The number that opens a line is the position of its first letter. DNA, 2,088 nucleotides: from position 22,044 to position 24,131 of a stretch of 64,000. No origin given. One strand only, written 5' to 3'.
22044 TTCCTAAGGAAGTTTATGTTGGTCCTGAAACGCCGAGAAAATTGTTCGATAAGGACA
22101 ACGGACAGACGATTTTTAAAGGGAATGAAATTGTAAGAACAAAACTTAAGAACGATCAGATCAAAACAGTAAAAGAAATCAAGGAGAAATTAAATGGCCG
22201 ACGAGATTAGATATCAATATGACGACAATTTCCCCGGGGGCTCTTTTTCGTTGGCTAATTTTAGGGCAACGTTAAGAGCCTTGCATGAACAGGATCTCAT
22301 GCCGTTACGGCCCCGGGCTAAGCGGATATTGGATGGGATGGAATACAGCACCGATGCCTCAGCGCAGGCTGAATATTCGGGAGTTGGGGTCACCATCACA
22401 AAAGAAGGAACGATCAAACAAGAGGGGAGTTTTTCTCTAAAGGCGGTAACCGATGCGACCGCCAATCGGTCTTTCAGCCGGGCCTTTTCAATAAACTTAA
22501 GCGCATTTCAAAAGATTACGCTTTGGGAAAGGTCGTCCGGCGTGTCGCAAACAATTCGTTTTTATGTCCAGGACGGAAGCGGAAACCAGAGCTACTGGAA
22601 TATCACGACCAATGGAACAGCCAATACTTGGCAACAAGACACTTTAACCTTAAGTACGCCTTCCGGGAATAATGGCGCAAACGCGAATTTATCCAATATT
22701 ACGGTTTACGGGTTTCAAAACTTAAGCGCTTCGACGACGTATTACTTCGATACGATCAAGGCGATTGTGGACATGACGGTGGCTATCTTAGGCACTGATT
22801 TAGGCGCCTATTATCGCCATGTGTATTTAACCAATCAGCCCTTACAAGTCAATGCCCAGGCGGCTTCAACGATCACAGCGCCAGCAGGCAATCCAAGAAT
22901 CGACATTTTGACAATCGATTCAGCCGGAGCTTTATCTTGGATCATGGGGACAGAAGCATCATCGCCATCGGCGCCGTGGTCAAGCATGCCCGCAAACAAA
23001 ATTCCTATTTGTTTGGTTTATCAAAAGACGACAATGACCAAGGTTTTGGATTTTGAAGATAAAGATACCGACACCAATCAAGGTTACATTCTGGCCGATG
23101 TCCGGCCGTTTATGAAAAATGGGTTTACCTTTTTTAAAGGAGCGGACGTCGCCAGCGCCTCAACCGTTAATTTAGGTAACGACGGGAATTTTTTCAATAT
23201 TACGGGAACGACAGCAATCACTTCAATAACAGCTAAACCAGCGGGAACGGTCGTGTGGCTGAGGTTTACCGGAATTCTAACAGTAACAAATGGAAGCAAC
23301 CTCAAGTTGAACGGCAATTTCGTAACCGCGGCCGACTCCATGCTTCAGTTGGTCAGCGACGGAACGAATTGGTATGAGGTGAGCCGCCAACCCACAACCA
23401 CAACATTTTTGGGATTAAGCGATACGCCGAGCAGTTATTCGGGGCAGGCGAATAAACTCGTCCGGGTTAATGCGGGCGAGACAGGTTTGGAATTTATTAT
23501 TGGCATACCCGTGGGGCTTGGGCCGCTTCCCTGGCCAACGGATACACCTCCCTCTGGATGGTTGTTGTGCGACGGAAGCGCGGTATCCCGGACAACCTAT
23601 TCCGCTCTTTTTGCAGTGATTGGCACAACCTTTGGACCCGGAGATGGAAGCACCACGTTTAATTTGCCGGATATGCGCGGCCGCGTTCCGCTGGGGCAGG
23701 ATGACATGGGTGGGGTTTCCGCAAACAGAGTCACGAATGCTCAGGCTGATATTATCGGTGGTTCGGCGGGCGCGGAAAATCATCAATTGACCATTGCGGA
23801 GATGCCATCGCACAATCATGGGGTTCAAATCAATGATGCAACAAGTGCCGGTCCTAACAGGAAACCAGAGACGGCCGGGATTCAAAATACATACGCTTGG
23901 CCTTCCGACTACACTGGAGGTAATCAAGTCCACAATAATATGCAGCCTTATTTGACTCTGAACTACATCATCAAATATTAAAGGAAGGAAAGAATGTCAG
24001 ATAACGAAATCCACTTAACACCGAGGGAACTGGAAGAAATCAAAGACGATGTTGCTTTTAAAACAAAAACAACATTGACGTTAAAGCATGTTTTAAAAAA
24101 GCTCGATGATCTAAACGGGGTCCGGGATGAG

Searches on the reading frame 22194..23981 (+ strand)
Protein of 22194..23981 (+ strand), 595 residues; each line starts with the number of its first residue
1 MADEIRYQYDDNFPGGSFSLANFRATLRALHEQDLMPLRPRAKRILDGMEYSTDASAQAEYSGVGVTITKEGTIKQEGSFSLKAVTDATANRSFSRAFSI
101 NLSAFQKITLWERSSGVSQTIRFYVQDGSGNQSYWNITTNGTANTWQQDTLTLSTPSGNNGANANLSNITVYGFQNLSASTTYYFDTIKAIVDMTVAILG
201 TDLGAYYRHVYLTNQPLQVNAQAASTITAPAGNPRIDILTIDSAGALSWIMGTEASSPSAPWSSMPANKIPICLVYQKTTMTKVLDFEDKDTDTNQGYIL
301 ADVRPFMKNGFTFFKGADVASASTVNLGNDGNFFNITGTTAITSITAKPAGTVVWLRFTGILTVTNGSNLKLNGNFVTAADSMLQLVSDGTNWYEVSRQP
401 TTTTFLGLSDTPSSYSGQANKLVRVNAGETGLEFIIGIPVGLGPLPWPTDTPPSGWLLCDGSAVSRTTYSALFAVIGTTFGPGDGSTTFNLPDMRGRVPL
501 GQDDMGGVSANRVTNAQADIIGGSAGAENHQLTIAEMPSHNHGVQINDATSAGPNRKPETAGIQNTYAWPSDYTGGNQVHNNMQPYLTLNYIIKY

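Call 38: search_protein_families(library=phrogs, proteins=[window:22194-23981:+], max_evalue=0.00001)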
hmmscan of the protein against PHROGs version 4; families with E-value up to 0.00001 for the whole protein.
window:22194-23981:+ (595 aa): 19 families
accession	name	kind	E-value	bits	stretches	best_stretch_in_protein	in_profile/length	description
phrog_9116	-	tail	1e-39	137.6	1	450-593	70-209/455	tail protein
phrog_8763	-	tail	3.5e-31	109.2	1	450-594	559-747/1024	tail protein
phrog_1858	-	tail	1.3e-20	74.1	1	415-593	121-291/1018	tail fiber protein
phrog_25747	-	tail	3.6e-20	72.5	1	450-521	689-761/901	tail fiber protein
phrog_523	-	tail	1e-18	68.5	1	408-593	456-635/673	tail collar fiber protein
phrog_327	-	tail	4e-17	63.8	1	321-594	192-440/618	tail protein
phrog_19618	-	tail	6.3e-17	62.6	1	451-573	148-261/387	tail collar protein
phrog_14307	-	unknown function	8.7e-16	58.9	1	438-516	48-116/137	-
phrog_38759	-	unknown function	3.5e-14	53.2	1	447-549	761-862/920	-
phrog_5795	-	tail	1.4e-13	51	1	390-594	364-541/968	tail protein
phrog_3100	-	tail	1.5e-12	49.5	1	437-578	217-346/382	tail fiber protein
phrog_295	-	tail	2.6e-12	47.4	1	156-497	499-642/794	tail fiber protein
phrog_8469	-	tail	7.3e-12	46.2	1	383-545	123-198/303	tail fiber protein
phrog_6256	-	tail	2.1e-11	44.6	1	443-582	292-395/686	tail fiber protein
phrog_31611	-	tail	2.9e-11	44.2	1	448-564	171-284/385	tail collar protein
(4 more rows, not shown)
